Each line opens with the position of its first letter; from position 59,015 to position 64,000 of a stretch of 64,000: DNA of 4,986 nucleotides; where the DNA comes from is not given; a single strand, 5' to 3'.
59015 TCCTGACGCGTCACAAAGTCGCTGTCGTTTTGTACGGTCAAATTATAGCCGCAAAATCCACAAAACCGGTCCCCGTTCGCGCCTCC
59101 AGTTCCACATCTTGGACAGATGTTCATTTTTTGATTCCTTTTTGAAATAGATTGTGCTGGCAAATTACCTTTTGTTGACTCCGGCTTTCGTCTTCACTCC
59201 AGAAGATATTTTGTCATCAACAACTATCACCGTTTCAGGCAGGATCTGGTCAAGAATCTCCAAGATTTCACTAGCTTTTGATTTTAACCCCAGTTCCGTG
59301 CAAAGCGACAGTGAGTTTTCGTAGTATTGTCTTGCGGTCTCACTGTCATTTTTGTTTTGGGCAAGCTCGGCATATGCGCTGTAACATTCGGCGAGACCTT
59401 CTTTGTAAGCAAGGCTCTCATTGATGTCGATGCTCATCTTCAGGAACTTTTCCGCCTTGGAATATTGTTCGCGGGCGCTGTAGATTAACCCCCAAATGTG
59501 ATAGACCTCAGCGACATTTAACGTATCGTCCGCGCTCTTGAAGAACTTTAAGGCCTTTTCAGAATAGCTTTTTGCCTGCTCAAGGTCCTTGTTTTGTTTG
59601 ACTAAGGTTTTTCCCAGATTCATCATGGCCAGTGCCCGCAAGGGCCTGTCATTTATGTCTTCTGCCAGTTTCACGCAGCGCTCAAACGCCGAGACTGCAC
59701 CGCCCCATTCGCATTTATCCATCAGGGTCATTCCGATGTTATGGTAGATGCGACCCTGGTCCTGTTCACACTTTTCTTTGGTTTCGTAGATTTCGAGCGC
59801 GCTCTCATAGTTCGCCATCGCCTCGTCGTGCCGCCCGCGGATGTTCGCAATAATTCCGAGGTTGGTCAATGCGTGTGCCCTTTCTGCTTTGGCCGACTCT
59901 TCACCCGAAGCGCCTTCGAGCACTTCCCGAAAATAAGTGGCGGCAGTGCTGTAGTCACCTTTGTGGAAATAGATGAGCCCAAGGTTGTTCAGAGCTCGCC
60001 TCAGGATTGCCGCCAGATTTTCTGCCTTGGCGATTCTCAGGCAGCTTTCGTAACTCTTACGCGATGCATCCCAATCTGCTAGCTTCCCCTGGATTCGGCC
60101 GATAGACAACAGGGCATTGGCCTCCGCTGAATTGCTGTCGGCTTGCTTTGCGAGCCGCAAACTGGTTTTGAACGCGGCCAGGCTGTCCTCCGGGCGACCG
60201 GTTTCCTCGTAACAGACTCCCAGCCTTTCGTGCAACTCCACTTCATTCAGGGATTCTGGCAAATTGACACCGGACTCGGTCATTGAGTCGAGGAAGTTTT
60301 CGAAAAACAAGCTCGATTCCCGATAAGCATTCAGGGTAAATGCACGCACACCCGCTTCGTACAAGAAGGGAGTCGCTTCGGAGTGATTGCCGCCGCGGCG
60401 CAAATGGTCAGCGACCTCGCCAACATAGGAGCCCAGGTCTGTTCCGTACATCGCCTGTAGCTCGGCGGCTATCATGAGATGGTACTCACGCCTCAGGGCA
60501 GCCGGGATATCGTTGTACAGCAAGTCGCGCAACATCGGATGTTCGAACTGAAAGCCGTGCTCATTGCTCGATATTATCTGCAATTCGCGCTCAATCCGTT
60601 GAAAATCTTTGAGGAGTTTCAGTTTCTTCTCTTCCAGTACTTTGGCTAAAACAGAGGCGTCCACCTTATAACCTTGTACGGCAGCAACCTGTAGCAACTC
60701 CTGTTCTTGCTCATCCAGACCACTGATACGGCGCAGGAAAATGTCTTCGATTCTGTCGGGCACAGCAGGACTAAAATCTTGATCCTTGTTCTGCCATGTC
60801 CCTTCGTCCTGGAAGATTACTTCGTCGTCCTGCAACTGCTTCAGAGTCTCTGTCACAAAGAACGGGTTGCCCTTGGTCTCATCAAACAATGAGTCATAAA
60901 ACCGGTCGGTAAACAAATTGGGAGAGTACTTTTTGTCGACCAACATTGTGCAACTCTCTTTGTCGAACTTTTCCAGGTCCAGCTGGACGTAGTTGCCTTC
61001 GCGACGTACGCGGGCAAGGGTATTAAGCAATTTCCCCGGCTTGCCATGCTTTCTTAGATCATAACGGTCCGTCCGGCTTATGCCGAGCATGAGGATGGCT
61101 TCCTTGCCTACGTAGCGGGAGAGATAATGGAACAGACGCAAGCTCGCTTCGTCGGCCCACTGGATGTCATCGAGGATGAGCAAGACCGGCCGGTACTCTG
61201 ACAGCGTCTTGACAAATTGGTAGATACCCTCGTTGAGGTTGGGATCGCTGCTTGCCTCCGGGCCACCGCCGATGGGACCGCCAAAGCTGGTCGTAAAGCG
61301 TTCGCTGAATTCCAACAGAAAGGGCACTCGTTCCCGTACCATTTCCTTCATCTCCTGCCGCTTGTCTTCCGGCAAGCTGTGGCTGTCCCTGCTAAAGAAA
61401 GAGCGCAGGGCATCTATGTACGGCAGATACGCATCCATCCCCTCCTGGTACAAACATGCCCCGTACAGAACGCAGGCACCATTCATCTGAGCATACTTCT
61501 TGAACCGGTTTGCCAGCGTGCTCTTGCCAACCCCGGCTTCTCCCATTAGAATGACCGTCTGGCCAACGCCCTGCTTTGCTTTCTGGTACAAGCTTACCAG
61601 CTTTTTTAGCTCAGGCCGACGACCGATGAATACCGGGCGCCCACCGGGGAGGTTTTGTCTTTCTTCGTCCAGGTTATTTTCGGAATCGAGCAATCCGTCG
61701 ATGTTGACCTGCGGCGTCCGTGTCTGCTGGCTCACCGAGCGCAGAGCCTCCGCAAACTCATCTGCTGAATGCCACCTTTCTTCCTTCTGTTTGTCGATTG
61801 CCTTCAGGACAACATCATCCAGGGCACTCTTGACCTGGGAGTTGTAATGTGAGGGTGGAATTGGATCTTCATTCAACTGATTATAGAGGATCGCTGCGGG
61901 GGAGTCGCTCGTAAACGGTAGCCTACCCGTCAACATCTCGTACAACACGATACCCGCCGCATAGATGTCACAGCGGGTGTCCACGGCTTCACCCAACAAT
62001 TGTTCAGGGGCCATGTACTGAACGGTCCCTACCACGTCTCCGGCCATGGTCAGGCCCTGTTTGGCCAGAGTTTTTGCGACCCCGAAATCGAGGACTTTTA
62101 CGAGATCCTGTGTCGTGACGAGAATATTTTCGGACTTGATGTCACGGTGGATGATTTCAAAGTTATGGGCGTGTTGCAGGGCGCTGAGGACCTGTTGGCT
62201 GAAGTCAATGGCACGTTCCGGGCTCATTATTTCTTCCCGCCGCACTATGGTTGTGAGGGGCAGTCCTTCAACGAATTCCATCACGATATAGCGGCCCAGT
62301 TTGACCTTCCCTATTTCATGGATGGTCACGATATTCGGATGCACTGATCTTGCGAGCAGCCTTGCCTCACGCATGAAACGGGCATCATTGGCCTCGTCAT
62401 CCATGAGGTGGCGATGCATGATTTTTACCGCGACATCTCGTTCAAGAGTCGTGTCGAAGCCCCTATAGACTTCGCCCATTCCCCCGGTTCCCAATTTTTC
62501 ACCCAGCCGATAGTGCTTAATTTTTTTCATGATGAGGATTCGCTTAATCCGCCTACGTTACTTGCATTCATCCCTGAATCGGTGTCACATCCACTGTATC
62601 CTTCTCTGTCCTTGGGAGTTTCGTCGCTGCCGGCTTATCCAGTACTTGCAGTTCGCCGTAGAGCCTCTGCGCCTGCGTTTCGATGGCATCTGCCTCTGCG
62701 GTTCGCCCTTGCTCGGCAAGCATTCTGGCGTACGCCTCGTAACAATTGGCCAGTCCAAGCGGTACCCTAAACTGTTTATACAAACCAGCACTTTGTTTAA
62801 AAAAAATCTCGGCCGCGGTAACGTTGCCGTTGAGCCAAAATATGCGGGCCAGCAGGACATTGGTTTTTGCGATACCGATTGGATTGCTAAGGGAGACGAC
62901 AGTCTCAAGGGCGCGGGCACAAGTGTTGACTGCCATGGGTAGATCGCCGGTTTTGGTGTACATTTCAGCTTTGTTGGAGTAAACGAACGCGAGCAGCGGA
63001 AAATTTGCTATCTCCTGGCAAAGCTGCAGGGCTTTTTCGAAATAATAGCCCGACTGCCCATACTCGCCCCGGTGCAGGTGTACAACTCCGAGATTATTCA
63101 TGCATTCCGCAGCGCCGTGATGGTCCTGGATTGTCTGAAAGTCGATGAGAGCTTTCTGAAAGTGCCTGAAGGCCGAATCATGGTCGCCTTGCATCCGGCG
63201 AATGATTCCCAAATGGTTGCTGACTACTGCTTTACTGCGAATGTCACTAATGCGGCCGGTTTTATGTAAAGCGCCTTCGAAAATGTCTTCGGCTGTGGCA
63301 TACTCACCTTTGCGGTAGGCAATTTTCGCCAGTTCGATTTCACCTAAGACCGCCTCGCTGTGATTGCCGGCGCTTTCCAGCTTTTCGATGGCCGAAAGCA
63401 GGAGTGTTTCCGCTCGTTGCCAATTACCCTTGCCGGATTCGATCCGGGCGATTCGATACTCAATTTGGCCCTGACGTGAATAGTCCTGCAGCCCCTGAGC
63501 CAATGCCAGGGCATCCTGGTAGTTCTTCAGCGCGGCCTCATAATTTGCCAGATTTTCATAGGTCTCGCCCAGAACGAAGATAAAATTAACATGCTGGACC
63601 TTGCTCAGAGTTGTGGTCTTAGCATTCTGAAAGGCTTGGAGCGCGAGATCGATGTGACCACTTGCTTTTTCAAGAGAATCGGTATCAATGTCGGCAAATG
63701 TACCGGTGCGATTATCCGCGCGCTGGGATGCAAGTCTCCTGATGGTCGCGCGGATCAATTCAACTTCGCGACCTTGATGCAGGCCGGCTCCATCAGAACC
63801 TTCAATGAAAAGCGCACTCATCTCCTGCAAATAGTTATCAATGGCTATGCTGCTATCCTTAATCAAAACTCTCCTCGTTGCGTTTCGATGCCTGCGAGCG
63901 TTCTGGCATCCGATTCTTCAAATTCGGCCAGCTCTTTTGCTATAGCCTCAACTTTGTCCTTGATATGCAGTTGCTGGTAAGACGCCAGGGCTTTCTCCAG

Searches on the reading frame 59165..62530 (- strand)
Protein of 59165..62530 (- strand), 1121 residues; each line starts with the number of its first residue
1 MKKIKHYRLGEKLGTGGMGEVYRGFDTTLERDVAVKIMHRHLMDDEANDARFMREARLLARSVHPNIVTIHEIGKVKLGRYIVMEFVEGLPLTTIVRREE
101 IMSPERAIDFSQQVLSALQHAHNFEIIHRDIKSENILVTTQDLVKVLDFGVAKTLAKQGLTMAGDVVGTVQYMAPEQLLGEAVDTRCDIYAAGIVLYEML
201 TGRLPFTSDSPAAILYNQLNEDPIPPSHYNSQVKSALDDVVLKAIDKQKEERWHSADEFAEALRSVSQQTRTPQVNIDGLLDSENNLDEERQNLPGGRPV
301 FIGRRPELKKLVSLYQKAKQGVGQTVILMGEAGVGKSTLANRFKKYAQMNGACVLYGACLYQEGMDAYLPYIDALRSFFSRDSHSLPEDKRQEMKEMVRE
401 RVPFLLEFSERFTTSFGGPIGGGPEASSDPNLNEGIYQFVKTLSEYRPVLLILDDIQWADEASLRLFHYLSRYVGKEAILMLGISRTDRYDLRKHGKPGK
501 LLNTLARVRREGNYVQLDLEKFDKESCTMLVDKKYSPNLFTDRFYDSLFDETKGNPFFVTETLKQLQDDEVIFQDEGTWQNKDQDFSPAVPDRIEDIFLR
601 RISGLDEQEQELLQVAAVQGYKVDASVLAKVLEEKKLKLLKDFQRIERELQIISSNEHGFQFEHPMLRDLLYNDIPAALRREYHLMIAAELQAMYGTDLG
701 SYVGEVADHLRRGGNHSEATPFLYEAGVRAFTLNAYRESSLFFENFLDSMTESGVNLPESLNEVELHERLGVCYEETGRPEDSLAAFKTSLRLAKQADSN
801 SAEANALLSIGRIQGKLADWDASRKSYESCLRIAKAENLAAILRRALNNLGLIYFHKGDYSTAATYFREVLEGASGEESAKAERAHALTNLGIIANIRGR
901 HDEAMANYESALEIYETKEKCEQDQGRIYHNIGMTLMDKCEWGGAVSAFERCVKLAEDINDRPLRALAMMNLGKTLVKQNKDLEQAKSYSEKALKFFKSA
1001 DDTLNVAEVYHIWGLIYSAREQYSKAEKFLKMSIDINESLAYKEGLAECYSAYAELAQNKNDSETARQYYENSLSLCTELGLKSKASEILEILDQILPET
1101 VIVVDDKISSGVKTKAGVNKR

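Call 53: search_protein_families(library=pfam, proteins=[window:59165-62530:-], max_evalue=0.00001)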
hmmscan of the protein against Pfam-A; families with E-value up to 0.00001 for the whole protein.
window:59165-62530:- (1121 aa): 15 families
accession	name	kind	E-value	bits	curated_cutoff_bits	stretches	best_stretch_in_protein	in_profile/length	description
PF00069.31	Pkinase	-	6.2e-56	190.1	31.7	1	7-254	1-253/263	Protein kinase domain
PF13424.12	TPR_12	-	2.9e-40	136.7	30.1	4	845-916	4-76/77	Tetratricopeptide repeat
PF07714.23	PK_Tyr_Ser-Thr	-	8e-39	133.9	23.1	1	9-252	3-248/258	Protein tyrosine and serine/threonine kinase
PF07719.23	TPR_2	-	1.5e-25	87.6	27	0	845-872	2-29/34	Tetratricopeptide repeat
PF00515.34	TPR_1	-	1.4e-24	85.2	27.8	0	845-872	2-29/34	Tetratricopeptide repeat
PF13191.12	AAA_16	-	6.1e-24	85.8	32.6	1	301-472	2-157/167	AAA ATPase domain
PF13181.12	TPR_8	-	1.8e-23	81.1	25.7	0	845-872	2-29/34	Tetratricopeptide repeat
PF13176.12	TPR_7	-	1.7e-17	62.3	27.9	0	846-879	1-34/36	Tetratricopeptide repeat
PF13374.12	TPR_10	-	4.3e-16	58.8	27.5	0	845-872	3-30/42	Tetratricopeptide repeat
PF17874.7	TPR_MalT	-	1e-11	45.2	45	1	899-1077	15-191/336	MalT-like TPR region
PF13432.12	TPR_16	-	1.3e-11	45.2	32.7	0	816-876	9-63/65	Tetratricopeptide repeat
PF13174.12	TPR_6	-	3.3e-10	40.4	26.3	0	849-872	5-28/33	Tetratricopeptide repeat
PF03109.22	ABC1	-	1.3e-07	31.5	22.9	0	80-157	143-219/244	ABC1 atypical kinase-like domain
PF13401.12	AAA_22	-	2.1e-06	28.5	27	0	326-473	8-110/130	AAA domain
PF13428.12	TPR_14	-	5.1e-06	27.1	23.5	0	845-877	2-34/44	Tetratricopeptide repeat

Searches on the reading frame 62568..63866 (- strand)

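Call 53: search_protein_families(library=pfam, proteins=[window:62568-63866:-], max_evalue=0.00001)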
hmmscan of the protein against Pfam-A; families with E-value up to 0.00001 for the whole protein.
window:62568-63866:- (432 aa): 13 families
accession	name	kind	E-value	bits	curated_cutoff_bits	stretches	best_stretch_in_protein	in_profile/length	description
PF13424.12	TPR_12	-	9.7e-44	147.9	30.1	3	214-285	4-77/77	Tetratricopeptide repeat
PF07719.23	TPR_2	-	2e-20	71.6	27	0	253-284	1-32/34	Tetratricopeptide repeat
PF13374.12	TPR_10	-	7.6e-20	70.7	27.5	0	253-286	2-35/42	Tetratricopeptide repeat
PF17874.7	TPR_MalT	-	3.9e-18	66.2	45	1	251-415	38-204/336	MalT-like TPR region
PF00515.34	TPR_1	-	6.8e-18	64.1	27.8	0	253-283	1-31/34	Tetratricopeptide repeat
PF13176.12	TPR_7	-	1.3e-17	62.7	27.9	0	98-128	4-34/36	Tetratricopeptide repeat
PF13181.12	TPR_8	-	4.1e-11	42.6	25.7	0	97-123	5-31/34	Tetratricopeptide repeat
PF13432.12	TPR_16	-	8.6e-11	42.5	32.7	0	137-201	1-59/65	Tetratricopeptide repeat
PF13428.12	TPR_14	-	7.9e-10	38.9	23.5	0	98-123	6-31/44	Tetratricopeptide repeat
PF14938.12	SNAP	-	1.2e-08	35.2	25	0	268-392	50-174/282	Soluble NSF attachment protein, SNAP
PF24885.1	TPR_NPHP3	-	9.5e-08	32.2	100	0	253-401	58-211/239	Nephrocystin-3 TPR domain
PF07721.20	TPR_4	-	2.1e-06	28.3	27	0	377-394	5-22/26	Tetratricopeptide repeat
PF10602.15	RPN7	-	3.8e-06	27.1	29.6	0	296-340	39-83/174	26S proteasome subunit RPN7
